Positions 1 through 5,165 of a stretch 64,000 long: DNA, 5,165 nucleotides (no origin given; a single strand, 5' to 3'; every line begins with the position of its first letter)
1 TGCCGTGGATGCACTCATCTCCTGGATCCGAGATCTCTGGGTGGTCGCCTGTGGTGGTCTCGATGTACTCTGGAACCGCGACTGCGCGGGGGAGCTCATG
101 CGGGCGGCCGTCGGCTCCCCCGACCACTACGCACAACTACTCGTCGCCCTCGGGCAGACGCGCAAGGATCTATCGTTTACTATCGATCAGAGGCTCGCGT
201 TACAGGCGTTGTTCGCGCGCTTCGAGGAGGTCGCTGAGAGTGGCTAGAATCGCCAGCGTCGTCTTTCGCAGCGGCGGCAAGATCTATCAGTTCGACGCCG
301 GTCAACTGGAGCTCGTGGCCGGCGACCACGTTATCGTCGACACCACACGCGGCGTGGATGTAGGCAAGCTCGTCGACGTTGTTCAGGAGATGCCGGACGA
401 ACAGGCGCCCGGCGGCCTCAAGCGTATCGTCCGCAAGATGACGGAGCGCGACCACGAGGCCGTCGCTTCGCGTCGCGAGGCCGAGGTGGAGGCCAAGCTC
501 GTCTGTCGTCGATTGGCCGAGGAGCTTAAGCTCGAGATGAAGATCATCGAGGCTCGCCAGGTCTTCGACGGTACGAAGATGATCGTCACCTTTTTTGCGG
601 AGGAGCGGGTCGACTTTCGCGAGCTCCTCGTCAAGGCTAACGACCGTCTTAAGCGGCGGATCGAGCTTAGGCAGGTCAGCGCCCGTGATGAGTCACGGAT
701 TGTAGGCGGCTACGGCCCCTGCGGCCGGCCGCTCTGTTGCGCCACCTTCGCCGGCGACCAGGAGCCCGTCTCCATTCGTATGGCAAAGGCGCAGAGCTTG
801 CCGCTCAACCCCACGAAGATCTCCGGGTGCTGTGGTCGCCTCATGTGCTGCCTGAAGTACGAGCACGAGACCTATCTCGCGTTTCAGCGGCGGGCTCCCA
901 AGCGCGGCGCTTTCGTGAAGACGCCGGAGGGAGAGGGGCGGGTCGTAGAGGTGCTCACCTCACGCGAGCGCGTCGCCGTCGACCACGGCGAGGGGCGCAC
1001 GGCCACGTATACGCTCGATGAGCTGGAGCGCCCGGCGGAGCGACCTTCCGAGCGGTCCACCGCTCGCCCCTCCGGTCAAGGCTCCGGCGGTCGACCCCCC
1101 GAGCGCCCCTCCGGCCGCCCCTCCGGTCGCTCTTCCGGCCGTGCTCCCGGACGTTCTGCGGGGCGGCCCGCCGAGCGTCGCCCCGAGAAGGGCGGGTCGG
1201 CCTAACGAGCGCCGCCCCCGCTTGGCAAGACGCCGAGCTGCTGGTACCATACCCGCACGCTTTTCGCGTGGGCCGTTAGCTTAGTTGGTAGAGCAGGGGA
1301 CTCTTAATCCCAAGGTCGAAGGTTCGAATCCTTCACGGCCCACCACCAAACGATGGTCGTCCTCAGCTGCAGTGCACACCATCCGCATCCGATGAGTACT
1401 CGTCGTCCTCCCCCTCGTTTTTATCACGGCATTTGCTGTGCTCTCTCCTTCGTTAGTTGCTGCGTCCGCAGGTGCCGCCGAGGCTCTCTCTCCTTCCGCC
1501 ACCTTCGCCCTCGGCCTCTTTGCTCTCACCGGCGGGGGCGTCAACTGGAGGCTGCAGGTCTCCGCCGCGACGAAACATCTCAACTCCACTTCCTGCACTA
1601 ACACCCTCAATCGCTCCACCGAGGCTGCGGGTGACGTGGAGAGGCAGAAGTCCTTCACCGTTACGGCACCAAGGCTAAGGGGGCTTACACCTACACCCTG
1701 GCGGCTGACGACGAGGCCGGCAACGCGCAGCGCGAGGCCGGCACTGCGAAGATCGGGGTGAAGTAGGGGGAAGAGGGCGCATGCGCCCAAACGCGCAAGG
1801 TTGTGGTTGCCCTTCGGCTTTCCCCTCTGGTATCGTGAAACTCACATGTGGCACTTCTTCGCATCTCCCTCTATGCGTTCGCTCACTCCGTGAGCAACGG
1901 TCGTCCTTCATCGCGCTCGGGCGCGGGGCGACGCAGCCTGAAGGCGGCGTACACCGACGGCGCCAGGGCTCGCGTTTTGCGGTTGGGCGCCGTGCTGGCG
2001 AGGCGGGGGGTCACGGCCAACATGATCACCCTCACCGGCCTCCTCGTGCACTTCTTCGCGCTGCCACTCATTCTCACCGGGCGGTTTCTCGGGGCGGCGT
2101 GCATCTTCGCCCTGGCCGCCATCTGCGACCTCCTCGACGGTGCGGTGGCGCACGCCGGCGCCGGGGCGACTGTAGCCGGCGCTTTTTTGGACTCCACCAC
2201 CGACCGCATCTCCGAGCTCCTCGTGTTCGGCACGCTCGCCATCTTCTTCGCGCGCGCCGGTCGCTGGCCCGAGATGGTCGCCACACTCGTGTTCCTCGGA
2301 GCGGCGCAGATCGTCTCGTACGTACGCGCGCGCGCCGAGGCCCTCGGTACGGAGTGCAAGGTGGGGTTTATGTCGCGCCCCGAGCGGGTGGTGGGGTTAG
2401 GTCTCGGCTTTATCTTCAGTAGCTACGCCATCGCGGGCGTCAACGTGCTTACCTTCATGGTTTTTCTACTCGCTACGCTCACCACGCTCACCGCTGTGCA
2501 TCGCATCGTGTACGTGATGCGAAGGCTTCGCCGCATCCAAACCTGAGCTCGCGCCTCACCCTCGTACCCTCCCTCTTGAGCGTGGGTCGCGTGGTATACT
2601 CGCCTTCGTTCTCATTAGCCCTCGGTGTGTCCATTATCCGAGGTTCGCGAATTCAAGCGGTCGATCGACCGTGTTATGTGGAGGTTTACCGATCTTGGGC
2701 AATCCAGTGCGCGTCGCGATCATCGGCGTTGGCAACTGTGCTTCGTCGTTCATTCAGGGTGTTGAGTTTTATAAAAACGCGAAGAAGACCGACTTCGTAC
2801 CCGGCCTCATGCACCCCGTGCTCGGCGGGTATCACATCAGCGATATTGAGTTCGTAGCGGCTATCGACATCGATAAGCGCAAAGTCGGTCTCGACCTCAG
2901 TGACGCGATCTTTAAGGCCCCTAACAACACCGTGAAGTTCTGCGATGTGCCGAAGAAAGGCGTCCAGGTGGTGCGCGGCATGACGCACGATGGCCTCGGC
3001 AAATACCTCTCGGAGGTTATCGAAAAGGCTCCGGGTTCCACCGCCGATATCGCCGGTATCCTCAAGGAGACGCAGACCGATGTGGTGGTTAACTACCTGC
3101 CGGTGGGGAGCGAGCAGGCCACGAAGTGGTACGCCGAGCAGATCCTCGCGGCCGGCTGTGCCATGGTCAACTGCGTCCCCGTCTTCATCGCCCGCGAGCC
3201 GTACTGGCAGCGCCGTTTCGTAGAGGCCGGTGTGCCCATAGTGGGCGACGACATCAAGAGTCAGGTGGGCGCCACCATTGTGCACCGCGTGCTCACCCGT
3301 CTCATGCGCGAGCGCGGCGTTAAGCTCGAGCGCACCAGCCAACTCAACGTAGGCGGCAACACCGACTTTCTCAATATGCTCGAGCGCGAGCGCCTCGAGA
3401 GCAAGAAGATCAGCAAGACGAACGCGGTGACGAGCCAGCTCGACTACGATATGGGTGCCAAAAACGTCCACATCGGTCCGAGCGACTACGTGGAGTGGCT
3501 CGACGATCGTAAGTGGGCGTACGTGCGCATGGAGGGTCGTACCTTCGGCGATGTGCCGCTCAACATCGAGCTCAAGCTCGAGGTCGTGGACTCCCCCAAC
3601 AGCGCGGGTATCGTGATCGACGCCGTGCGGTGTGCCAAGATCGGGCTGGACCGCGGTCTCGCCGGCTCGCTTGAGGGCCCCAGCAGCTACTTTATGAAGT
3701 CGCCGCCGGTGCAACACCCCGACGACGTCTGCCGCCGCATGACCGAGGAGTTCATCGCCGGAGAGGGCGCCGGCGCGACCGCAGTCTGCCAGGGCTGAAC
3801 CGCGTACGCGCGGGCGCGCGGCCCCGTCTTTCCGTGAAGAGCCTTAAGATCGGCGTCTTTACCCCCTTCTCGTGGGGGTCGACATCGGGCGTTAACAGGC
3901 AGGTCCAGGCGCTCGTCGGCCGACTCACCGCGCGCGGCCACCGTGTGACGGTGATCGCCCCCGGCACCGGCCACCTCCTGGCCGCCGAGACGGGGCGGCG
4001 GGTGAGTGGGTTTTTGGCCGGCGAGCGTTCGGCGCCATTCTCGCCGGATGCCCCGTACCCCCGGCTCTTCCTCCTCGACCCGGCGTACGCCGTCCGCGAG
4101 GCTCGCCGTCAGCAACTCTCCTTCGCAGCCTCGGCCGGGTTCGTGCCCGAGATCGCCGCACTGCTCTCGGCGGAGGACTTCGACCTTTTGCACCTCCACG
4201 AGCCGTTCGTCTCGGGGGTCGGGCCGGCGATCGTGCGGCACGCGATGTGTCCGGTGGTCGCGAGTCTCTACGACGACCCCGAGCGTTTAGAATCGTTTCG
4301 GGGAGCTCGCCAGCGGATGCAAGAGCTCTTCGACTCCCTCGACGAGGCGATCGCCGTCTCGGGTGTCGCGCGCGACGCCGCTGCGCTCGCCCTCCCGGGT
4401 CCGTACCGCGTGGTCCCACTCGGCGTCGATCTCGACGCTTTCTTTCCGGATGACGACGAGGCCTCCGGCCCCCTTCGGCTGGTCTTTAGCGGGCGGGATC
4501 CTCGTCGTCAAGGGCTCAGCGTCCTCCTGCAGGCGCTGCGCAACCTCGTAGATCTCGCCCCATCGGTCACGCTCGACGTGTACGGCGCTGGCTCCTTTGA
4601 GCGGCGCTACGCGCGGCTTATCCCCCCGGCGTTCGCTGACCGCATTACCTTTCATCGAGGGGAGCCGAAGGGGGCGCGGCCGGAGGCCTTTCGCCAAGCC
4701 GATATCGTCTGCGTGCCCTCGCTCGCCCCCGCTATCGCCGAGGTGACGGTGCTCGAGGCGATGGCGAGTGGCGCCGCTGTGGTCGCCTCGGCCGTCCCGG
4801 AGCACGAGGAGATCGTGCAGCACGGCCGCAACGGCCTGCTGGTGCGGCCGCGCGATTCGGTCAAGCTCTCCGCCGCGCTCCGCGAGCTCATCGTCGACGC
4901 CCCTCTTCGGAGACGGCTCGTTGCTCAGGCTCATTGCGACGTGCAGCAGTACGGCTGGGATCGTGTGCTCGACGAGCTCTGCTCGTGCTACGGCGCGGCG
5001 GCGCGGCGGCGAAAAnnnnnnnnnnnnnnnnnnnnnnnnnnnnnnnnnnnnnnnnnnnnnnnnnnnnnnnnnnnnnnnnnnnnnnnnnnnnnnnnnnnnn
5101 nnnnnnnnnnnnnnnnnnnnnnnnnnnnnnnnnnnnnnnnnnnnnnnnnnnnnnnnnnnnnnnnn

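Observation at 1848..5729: PIP synthase - Ino1 - GT4::PHP fusion: candidate missing phosphatidylinositol-phosphate phosphatase fused to a PimA-like mannosyltransferase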

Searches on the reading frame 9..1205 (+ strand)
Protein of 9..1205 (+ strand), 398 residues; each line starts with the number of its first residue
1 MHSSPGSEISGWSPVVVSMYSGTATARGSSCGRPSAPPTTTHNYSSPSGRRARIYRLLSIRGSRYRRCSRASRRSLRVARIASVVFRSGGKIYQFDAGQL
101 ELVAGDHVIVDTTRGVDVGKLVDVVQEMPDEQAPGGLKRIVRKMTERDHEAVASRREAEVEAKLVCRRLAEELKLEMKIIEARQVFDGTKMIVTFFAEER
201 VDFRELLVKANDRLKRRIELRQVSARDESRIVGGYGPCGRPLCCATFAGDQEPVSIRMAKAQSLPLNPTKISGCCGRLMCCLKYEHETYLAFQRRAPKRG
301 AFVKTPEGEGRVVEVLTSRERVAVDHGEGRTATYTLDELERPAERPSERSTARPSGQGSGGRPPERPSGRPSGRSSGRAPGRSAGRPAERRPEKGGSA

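Call 6: search_protein_families(library=pfam, proteins=[window:9-1205:+], max_evalue=0.01)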
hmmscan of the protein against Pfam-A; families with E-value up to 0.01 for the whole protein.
window:9-1205:+ (398 aa): 1 family
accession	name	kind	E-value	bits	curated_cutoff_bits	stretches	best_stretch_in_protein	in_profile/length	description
PF04468.17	PSP1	-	9.6e-22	77.6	27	1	138-223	1-86/86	PSP1 C-terminal conserved region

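Call 7: search_protein_families(library=ncbifam, proteins=[window:9-1205:+], max_evalue=0.01)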
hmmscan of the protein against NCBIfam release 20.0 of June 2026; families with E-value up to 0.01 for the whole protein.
window:9-1205:+ (398 aa): 1 family
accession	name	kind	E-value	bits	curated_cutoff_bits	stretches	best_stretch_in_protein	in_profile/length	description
NF041131.1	RicT_YaaT_fam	subfamily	2.4e-75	252.8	70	1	106-315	1-210/213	regulatory iron-sulfur-containing complex subunit RicT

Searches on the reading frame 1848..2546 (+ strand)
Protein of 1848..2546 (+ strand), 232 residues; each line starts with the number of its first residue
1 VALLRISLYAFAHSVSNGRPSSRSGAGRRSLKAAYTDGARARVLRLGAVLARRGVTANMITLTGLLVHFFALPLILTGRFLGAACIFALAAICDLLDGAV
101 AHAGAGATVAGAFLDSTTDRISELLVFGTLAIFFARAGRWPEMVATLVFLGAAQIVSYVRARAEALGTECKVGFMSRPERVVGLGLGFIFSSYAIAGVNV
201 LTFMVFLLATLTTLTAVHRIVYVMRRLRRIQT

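Call 6: search_protein_families(library=pfam, proteins=[window:1848-2546:+], max_evalue=0.01)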
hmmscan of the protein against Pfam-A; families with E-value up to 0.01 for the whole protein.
window:1848-2546:+ (232 aa): 1 family
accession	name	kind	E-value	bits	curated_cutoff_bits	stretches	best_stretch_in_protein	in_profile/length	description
PF01066.26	CDP-OH_P_transf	-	5.1e-11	43.6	22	1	56-201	3-138/152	CDP-alcohol phosphatidyltransferase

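Call 7: search_protein_families(library=ncbifam, proteins=[window:1848-2546:+], max_evalue=0.01)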
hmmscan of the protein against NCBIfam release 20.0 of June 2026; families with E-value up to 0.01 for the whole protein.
window:1848-2546:+ (232 aa): 8 families
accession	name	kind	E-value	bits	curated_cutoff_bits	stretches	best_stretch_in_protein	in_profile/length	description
NF040950.1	archin_ph_syn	equivalog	1.4e-35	122.9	180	1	44-227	13-191/191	archaetidylinositol phosphate synthase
NF045883.1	PIPSynth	equivalog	1.6e-34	119.4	170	1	46-226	14-195/197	phosphatidylinositol phosphate synthase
NF052561.1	PIPSynBT1523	equivalog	3.7e-26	92.3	350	1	49-227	19-224/232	hypothetical protein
NF041135.1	IPPtranDIPPsyn_Thcocales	equivalog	9.6e-09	34.7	580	1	54-225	249-418/419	bifunctional L-myo-inositol-1-phosphate cytidylyltransferase/CDP-L-myo-inositol myo-inositolphosphotransferase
TIGR00560.1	pgsA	equivalog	6.2e-06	26.8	109.1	1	58-225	5-175/183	CDP-diacylglycerol--glycerol-3-phosphate 3-phosphatidyltransferase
NF008090.0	PRK10832.1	equivalog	1.4e-05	25.2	304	1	60-170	14-119/182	CDP-diacylglycerol--glycerol-3-phosphate 3-phosphatidyltransferase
NF053678.1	ClpnSynClsA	equivalog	0.00089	19.5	240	1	58-136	7-83/180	cardiolipin synthase ClsA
TIGR00473.1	pssA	equivalog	0.0064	16.6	107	1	66-149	6-89/153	CDP-diacylglycerol--serine O-phosphatidyltransferase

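Call 9: search_solved_structures(query=window:1848-2546:+, max_evalue=0.01, show_alignments=2)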
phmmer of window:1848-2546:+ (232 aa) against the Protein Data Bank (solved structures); distinct sequences matched with E-value up to 0.01: 7.
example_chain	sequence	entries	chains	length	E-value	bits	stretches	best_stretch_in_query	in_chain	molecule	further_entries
6h53_A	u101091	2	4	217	2.3e-22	83.2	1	46-221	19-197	CDP-diacylglycerol--inositol 3-phosphatidyltransferase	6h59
6h5a_A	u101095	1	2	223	2.6e-22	83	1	46-221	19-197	CDP-diacylglycerol--inositol 3-phosphatidyltransferase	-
6wm5_A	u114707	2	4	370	3.9e-19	72.7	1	36-220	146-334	AfCTD-Phosphatidylinositol-phosphate synthase (PIPS) fusion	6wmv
5d92_D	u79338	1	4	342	1.4e-12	51.2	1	35-224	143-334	AF2299 protein,Phosphatidylinositol synthase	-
5d91_A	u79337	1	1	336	5e-12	49.4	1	43-224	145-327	AF2299 protein,Phosphatidylinositol synthase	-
4o6m_A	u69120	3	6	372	1.2e-05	28.6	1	24-221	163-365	AF2299, a CDP-alcohol phosphotransferase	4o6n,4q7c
4mnd_A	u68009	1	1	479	0.0027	20.9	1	45-166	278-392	CTP L-myo-inositol-1-phosphate cytidylyltransferase/CDP-L-myo-inositol myo-inositolphospho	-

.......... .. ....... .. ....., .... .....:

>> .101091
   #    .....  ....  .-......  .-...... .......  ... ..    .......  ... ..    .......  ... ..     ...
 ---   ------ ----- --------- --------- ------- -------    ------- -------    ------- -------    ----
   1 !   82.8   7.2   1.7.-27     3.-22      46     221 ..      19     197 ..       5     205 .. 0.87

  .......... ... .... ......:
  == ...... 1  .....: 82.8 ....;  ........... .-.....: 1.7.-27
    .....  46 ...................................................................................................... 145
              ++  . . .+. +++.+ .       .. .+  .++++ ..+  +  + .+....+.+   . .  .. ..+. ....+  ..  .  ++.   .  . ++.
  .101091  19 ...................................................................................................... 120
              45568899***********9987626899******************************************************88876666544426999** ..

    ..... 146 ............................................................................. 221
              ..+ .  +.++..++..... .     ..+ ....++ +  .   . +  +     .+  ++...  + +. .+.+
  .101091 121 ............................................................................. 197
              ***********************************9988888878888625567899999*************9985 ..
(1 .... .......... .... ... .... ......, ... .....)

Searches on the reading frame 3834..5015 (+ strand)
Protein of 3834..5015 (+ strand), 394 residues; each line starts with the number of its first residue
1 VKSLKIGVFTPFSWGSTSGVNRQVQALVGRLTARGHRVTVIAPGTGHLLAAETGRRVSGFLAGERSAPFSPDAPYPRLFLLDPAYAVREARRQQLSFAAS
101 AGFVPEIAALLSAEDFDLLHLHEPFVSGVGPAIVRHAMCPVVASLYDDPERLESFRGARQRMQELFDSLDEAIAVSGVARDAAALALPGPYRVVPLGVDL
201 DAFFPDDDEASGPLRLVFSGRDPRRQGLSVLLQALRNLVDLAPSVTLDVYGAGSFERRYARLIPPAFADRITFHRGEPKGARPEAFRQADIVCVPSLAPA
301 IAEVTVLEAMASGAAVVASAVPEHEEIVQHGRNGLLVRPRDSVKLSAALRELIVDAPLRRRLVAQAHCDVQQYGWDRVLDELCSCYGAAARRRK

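Call 27: search_solved_structures(query=window:3834-5015:+, max_evalue=0.00001, show_alignments=2)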
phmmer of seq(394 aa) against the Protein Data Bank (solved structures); distinct sequences matched with E-value up to 0.00001: 12.
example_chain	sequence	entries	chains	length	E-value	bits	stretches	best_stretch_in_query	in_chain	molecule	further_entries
4n9w_A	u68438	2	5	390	2.2e-27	99.5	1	111-386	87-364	GDP-mannose-dependent alpha-(1-2)-phosphatidylinositol mannosyltransferase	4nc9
2gej_A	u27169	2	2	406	3.1e-27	99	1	111-386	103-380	PHOSPHATIDYLINOSITOL MANNOSYLTRANSFERASE (PimA)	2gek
7qsg_A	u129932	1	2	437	1e-09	41.3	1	152-390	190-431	D-inositol 3-phosphate glycosyltransferase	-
6kih_A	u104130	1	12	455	2e-09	40.3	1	187-382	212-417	Tll1590 protein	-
3c4q_A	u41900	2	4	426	1.7e-08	37.3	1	135-389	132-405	Predicted glycosyltransferases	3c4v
3c48_A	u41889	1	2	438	1.9e-08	37.2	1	135-389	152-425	Predicted glycosyltransferases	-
4xso_B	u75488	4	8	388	1.8e-07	33.9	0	280-367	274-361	Alr3699 protein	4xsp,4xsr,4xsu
3okc_A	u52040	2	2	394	3.5e-06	29.7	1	139-383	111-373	GDP-mannose-dependent alpha-(1-6)-phosphatidylinositol monomannoside mannosyltransferase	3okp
3oka_A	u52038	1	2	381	4.1e-06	29.5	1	139-380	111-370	GDP-mannose-dependent alpha-(1-6)-phosphatidylinositol monomannoside mannosyltransferase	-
8dvz_A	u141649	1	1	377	6e-06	28.9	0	283-367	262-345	N, N'-diacetylbacillosaminyl-diphospho-undecaprenol alpha-1,3-N-acetylgalactosaminyltransf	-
5ze7_B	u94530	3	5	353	8.6e-06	28.4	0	173-353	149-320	UDP-glucose:tetrahydrobiopterin glucosyltransferase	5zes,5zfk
5zer_A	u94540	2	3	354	8.7e-06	28.4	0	173-353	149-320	UDP-glucose:tetrahydrobiopterin glucosyltransferase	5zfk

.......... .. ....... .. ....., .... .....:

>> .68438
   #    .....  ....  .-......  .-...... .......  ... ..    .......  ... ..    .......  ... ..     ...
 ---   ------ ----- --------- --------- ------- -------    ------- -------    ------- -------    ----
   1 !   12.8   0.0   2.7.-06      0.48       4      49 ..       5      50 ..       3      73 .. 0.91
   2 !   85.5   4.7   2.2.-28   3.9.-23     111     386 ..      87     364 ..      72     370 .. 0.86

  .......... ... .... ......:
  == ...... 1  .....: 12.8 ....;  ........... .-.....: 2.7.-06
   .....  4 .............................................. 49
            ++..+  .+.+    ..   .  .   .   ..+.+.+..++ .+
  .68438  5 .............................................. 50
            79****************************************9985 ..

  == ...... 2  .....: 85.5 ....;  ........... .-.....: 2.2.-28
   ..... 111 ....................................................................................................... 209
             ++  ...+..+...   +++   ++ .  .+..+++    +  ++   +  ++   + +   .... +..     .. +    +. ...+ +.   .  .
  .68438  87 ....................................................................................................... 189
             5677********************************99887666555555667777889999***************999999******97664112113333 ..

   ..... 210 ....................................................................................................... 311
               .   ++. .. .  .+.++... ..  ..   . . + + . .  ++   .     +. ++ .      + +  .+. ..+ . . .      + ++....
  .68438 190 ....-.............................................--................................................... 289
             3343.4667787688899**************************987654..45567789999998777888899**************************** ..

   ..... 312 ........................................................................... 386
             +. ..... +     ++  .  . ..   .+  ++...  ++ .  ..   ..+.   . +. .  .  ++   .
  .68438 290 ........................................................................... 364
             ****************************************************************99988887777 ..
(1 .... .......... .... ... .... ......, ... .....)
